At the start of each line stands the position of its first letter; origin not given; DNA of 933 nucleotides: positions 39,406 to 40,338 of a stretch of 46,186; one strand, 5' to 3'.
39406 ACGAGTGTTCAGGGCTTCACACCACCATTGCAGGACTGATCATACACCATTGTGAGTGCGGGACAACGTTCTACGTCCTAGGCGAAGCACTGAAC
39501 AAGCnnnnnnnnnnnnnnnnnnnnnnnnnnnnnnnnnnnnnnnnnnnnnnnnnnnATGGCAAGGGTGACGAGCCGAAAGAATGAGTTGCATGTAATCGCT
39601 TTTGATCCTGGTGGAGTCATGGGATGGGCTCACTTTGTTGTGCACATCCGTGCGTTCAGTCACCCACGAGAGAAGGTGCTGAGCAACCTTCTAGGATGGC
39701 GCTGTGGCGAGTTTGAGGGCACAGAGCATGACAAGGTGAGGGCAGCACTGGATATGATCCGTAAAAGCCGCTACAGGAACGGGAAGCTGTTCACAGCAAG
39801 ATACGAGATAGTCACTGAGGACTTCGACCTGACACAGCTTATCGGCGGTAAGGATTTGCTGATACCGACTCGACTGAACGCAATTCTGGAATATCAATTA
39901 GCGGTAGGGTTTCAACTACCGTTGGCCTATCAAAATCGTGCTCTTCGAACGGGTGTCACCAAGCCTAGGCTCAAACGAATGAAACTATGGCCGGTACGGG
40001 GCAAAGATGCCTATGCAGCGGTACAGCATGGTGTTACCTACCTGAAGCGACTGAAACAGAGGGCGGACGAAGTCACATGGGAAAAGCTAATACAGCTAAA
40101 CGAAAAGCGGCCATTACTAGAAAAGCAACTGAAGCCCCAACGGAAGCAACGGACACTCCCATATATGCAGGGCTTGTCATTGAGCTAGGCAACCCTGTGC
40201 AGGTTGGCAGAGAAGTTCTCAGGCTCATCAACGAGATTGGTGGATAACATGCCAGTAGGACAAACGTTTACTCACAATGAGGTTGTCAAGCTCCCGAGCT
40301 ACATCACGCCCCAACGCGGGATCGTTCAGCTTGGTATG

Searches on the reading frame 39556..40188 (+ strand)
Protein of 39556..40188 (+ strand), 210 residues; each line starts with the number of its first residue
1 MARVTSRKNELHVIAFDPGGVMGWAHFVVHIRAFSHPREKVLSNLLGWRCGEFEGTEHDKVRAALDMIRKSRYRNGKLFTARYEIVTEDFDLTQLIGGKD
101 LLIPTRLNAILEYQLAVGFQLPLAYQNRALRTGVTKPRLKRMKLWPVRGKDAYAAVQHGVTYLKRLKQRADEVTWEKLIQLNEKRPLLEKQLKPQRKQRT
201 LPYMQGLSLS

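Call 15: search_protein_families(library=pfam, proteins=[window:39556-40188:+], max_evalue=0.01)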
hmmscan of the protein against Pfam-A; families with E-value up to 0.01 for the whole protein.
window:39556-40188:+ (210 aa): 0 families

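Call 38: search_protein_families(library=pfam, proteins=[window:39556-40188:+], max_evalue=1)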
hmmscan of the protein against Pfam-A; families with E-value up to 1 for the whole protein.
window:39556-40188:+ (210 aa): 0 families

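Call 39: search_protein_families(library=phrogs, proteins=[window:39556-40188:+], max_evalue=0.01)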
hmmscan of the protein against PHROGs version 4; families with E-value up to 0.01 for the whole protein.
window:39556-40188:+ (210 aa): 1 family
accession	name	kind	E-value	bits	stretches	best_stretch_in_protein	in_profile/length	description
phrog_1981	-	unknown function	3.4e-24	86.7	1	7-191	23-211/217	-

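Call 76: find_homologous_proteins(query=window:39556-40188:+, max_evalue=0.00001)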
Query window:39556-40188:+ (210 aa): 37 proteins with E <= 0.00001 among 229 candidates.
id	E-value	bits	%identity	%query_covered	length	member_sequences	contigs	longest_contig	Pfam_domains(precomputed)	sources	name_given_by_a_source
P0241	6.3e-135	465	100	99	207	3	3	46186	-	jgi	-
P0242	1.8e-101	356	78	96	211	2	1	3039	-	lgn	-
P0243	3.6e-84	299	70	88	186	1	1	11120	-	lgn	-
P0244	6.0e-77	276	70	83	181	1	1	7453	-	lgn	-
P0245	6.5e-77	276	69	84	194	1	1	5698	-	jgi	-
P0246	1.3e-67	245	65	81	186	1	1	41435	-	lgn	-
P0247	2.5e-67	244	64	81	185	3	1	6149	-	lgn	-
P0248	1.8e-65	238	61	82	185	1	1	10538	-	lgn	-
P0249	2.0e-65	238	69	75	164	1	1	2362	-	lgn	-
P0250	2.6e-65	238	64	81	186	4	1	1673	-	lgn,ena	-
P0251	8.1e-65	236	62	81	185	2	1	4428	-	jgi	jgi:hypothetical protein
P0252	1.8e-63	232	61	81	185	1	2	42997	-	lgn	-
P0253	9.7e-55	203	50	82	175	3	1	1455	-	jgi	jgi:hypothetical protein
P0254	3.8e-52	195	52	83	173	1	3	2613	-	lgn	-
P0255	7.4e-52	194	52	82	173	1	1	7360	-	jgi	-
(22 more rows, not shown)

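Call 79: search_solved_structures(query=A4, max_evalue=10)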
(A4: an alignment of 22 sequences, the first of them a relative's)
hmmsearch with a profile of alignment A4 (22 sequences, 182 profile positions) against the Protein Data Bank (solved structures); distinct sequences matched with E-value up to 10: 1.
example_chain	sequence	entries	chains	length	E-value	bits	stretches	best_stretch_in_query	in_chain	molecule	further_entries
9iho_X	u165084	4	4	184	1.7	11.6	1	43-88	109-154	NADH-ubiquinone oxidoreductase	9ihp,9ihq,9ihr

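Call 85: predict_structure(alignment_id=A4)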
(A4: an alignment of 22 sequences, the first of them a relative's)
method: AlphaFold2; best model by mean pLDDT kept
length: 207 residues; sequences in the alignment: 22
mean_pLDDT: 84.9   pTM: 0.77
mean pLDDT of the five models: 84.9, 84.6, 84.0, 83.7, 81.9
residues with pLDDT >= 90: 128; 70-90: 38; 50-70: 29; < 50: 12
segments of 3 or more residues with pLDDT < 50: 198-207
pLDDT, mean of each block of 10 residues (from residue 1): 78 96 97 94 98 96 93 83 83 65 93 94 88 96 97 97 92 74 65 51 44
secondary structure, 60 per line:
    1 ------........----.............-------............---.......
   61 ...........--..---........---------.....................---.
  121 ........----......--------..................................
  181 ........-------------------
elements in order: E7-14 E19-27 H28-31 E42-50 H54-69 E79-86 H96-116 E120-124 H125-128 H133-138 H147-188
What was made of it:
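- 39556..40188 (+): RuvC-fold Holliday-junction-resolvase-like protein. AlphaFold model with pLDDT 84.9 (call 85).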

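Call 90: fold_search(model_id=the predicted structure, library=pdb)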
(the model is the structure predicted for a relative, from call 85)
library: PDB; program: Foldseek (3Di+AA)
matches with E <= 10: 721; with E <= 0.001: 13
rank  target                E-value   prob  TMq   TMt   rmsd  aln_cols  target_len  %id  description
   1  7xhj_A                1.1e-05  1.00  0.48  0.61   3.8       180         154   12  Crystal structure of RuvC from Deinococcus radiodurans (released 2022-07-06)
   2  7w8d_A                2.5e-05  1.00  0.46  0.58   4.1       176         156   14  The structure of Deinococcus radiodurans RuvC (released 2022-08-17)
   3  7xhj_B                3.0e-05  1.00  0.44  0.57   4.9       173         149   12  Crystal structure of RuvC from Deinococcus radiodurans (released 2022-07-06)
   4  1vhx_B                1.6e-04  1.00  0.39  0.53   5.9       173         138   14  Crystal structure of Putative Holliday junction resolvase (released 2003-12-30)
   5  5ol8_A                3.0e-04  0.98  0.34  0.34  11.7       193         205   15  Structure of human mitochondrial transcription elongation factor (TEFM) C-terminal domain (released 2017-10-18)
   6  8u8v_A                3.4e-04  0.99  0.37  0.38   9.2       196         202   15  Cryo-EM structure of Substrate ATP Bound in the Insertion Site (IS) of Human Mitochondrial Transcription Elongation Co (released 2024-09-04)
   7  4ep4_A                3.8e-04  1.00  0.52  0.63   3.9       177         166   11  Thermus thermophilus RuvC structure (released 2012-11-14)
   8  6s16_A                3.8e-04  1.00  0.47  0.59   4.9       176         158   12  T. thermophilus RuvC in complex with Holliday junction substrate (released 2019-09-25)
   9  7ksf                  6.4e-04  0.91  0.27  0.11   9.8       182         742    9  Crystal structure of Prototype Foamy Virus Protease-Reverse Transcriptase (native) (released 2021-08-11)
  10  5ola_A                7.7e-04  0.99  0.38  0.37   7.4       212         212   12  Structure of mitochondrial transcription elongation complex in complex with elongation factor TEFM (released 2017-10-18)
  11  1t6c                  8.7e-04  1.00  0.32  0.23   5.2       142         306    7  Structural characterization of the Ppx/GppA protein family: crystal structure of the Aquifex aeolicus family member (released 2004-08-03)
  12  6kvo_B                8.7e-04  0.99  0.37  0.46  12.5       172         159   13  Crystal structure of chloroplast resolvase in complex with Holliday junction (released 2020-04-08)
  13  6kvn                  9.9e-04  1.00  0.43  0.57   5.7       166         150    9  Crystal structure of chloroplast resolvase (released 2020-04-08)
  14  8u8u_B                1.3e-03  0.96  0.31  0.31   8.1       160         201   14  Cryo-EM Structure of Cognate Substrate ATP Bound in the Entry Site (ES) of Human Mitochondrial Transcription Elongatio (released 2024-09-04)
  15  4ktw_B                1.5e-03  1.00  0.42  0.53   6.0       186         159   14  Lactococcus phage 67 RuvC - apo form (released 2013-08-14)
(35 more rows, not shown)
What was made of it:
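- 39556..40188 (+): Foldseek top hits are RuvC from Deinococcus and Thermus, Lactococcus phage 67 RuvC and the MOC1 resolvase, with E down to 1e-5 (call 90).
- Checked: The RuvC-like fold is confirmed in calls 85 and 90.
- RuvC fold (calls 85, 90).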
